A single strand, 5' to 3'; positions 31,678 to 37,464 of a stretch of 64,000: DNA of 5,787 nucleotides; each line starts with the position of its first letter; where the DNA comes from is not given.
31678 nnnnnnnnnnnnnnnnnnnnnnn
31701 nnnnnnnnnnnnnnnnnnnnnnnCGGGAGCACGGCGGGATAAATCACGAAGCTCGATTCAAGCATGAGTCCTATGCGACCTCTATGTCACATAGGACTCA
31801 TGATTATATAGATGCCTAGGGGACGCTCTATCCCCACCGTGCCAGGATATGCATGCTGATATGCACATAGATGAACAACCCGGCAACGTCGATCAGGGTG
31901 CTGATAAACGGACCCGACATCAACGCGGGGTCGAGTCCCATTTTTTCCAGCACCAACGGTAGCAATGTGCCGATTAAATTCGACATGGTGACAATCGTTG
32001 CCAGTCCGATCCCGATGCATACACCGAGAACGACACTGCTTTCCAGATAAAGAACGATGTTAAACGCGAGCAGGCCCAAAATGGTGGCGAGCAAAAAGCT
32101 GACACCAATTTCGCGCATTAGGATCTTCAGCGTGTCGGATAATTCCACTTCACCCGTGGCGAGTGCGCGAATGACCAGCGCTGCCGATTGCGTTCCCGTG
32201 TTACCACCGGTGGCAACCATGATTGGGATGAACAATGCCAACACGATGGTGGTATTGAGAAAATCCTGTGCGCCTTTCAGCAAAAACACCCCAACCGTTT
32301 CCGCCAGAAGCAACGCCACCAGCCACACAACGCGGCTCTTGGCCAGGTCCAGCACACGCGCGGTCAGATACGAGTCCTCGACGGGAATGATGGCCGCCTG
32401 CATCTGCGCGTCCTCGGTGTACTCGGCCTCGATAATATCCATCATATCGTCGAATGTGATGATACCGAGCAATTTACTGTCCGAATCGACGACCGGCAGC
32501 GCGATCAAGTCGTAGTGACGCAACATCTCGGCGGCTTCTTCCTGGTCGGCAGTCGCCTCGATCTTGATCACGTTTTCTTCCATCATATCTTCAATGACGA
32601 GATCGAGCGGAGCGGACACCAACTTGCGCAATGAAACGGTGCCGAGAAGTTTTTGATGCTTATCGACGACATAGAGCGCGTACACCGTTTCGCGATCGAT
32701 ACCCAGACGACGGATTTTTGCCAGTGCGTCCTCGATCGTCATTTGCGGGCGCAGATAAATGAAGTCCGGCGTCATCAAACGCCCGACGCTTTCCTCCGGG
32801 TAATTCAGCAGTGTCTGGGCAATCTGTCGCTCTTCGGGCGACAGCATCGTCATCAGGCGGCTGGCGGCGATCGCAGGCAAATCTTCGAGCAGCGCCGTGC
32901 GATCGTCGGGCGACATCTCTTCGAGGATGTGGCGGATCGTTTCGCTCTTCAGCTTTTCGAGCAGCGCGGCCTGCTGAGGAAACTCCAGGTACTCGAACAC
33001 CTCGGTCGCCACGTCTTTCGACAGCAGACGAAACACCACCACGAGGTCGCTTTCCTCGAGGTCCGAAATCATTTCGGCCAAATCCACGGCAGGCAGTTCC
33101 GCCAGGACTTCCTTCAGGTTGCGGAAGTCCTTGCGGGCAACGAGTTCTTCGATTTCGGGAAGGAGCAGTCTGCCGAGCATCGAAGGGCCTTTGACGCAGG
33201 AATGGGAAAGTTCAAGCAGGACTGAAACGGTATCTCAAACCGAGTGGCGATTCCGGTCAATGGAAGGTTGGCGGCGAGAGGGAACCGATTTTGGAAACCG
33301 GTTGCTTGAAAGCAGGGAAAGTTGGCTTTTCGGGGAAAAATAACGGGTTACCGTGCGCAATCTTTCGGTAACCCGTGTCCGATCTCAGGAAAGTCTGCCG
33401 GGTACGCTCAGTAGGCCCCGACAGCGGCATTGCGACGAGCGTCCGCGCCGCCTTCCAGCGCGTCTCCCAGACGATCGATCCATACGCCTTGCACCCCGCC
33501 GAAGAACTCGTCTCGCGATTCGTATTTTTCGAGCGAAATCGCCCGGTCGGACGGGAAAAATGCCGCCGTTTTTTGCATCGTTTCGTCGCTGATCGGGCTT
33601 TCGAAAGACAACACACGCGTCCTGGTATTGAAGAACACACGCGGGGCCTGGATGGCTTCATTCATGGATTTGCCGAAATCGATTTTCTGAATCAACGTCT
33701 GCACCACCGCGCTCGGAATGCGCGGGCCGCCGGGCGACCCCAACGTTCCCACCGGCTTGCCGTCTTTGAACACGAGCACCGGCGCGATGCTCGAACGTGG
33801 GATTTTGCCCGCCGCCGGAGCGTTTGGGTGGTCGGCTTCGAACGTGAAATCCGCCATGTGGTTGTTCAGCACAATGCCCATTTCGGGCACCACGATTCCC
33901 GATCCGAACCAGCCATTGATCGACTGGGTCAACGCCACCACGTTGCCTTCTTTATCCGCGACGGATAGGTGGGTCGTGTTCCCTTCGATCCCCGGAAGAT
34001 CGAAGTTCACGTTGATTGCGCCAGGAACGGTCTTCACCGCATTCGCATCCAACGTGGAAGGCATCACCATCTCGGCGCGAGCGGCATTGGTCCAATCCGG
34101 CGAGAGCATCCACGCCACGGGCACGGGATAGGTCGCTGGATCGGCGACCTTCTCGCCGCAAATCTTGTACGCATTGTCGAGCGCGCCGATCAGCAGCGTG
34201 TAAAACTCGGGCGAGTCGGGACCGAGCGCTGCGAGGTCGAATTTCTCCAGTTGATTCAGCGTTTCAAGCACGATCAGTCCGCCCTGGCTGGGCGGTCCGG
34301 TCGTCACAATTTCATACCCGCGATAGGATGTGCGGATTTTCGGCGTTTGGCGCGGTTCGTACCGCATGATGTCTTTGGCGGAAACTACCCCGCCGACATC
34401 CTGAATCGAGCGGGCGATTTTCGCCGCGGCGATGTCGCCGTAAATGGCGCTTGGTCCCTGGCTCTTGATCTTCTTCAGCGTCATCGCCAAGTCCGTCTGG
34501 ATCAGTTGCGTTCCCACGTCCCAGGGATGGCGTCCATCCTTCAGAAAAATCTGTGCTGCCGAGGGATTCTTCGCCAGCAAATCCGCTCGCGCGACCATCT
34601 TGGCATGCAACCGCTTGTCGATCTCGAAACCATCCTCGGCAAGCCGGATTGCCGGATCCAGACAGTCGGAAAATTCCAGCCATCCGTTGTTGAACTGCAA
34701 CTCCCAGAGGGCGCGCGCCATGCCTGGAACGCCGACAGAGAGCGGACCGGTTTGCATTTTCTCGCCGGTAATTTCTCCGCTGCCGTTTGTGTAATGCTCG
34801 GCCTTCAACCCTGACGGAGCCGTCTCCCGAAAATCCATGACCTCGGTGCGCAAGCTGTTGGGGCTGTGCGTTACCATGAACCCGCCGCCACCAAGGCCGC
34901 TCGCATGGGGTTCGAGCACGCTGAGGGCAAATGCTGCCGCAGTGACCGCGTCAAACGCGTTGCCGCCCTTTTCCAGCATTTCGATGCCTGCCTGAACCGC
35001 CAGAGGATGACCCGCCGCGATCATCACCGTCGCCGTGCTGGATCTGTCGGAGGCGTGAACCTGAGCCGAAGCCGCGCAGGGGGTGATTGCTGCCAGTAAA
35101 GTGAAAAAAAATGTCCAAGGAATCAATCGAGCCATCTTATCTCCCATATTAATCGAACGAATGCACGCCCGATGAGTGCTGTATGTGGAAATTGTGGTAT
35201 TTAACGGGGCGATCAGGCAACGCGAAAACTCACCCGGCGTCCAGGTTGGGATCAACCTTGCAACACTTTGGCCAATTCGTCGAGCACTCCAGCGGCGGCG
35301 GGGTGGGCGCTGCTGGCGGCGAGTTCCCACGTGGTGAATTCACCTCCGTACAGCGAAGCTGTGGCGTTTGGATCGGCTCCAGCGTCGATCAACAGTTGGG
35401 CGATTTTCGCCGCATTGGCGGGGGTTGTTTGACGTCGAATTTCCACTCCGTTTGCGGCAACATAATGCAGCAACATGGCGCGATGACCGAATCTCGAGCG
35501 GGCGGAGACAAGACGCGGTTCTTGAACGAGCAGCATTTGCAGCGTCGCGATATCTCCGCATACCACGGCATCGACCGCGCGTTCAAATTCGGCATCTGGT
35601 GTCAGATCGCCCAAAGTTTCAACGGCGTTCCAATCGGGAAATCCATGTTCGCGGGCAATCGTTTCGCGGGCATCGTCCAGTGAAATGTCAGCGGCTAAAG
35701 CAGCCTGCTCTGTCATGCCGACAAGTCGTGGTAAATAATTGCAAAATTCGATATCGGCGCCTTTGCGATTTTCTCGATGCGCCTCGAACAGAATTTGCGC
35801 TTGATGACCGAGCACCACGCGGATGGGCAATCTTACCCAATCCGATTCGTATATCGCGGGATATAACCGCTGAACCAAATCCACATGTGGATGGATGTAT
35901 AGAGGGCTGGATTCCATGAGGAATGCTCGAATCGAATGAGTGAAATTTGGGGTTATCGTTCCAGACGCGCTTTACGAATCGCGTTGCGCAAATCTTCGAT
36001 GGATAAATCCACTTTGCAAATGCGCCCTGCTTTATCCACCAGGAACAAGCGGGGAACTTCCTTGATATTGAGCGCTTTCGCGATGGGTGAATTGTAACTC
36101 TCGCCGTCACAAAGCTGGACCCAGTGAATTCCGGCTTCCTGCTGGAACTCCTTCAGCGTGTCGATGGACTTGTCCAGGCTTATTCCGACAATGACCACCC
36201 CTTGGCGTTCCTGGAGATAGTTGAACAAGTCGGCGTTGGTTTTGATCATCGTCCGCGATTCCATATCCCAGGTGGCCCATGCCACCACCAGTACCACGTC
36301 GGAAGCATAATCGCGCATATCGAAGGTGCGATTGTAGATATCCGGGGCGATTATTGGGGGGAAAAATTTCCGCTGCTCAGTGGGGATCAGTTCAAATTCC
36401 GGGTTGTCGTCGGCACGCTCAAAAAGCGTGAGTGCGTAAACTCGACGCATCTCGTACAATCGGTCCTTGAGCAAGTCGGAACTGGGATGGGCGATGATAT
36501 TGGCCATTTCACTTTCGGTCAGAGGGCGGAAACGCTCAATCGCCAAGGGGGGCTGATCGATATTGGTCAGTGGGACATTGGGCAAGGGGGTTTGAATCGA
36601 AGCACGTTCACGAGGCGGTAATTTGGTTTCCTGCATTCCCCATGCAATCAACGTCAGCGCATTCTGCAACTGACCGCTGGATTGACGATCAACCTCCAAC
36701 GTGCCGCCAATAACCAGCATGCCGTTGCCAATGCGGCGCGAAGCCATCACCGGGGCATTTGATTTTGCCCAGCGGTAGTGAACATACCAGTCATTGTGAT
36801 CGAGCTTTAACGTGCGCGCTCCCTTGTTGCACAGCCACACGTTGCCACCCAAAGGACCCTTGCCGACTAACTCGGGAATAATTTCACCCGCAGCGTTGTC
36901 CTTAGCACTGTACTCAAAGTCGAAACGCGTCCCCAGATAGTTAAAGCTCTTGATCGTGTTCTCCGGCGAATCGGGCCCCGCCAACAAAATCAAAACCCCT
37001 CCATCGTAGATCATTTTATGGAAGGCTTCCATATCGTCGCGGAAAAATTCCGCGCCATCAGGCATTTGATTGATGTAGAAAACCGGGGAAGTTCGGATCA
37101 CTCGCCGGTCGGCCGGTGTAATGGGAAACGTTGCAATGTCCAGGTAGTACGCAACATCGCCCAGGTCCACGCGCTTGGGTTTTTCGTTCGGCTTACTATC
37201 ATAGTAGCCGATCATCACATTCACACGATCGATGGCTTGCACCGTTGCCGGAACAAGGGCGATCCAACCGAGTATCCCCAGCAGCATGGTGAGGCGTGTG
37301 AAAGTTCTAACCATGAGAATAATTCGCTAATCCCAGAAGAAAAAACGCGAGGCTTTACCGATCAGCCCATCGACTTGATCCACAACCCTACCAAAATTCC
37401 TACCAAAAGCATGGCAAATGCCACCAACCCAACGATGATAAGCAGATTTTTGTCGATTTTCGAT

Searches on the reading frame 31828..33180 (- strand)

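Call 30: search_protein_families(library=pfam, proteins=[window:31828-33180:-], max_evalue=0.00001)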
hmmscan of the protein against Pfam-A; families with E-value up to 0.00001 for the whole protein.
window:31828-33180:- (450 aa): 3 families
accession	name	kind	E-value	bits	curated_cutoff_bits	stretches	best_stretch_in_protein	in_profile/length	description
PF01769.21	MgtE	-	3.1e-34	118.4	27.6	1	318-439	1-123/125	Divalent cation transporter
PF03448.22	MgtE_N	-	3.9e-24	85.5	25.9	1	30-130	2-102/102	MgtE intracellular N domain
PF00571.33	CBS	-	5e-22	78.4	24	2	196-250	1-55/57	CBS domain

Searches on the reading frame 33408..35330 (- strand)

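Call 30: search_protein_families(library=pfam, proteins=[window:33408-35330:-], max_evalue=0.00001)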
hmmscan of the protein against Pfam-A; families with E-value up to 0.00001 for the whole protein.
window:33408-35330:- (640 aa): 1 family
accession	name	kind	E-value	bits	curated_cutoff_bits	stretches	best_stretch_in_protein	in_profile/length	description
PF01019.26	G_glu_transpept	-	2.6e-129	432.8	27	1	117-634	2-511/512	Gamma-glutamyltranspeptidase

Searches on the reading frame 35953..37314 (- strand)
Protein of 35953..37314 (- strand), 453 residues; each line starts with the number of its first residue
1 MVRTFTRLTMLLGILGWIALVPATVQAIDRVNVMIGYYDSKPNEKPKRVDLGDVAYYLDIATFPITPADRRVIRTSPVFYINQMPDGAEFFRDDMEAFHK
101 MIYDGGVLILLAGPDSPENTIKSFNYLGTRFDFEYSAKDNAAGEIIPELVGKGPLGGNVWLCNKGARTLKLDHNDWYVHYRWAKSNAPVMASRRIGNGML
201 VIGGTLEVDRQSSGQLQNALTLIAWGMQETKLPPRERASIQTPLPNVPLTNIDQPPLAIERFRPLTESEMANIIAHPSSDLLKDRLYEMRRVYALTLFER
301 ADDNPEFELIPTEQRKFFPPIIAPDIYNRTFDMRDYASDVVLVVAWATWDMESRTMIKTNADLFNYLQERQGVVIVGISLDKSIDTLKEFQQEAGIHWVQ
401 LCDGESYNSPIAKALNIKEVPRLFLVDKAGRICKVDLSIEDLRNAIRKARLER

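Call 30: search_protein_families(library=pfam, proteins=[window:35953-37314:-], max_evalue=0.00001)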
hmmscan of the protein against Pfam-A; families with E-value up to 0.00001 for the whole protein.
window:35953-37314:- (453 aa): 2 families
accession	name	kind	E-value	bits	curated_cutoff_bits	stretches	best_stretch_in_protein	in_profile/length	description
PF13905.12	Thioredoxin_8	-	1.4e-13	51.4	27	1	339-432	2-94/94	Thioredoxin-like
PF00578.27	AhpC-TSA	-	4.4e-09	36.8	26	1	318-432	5-121/124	AhpC/TSA family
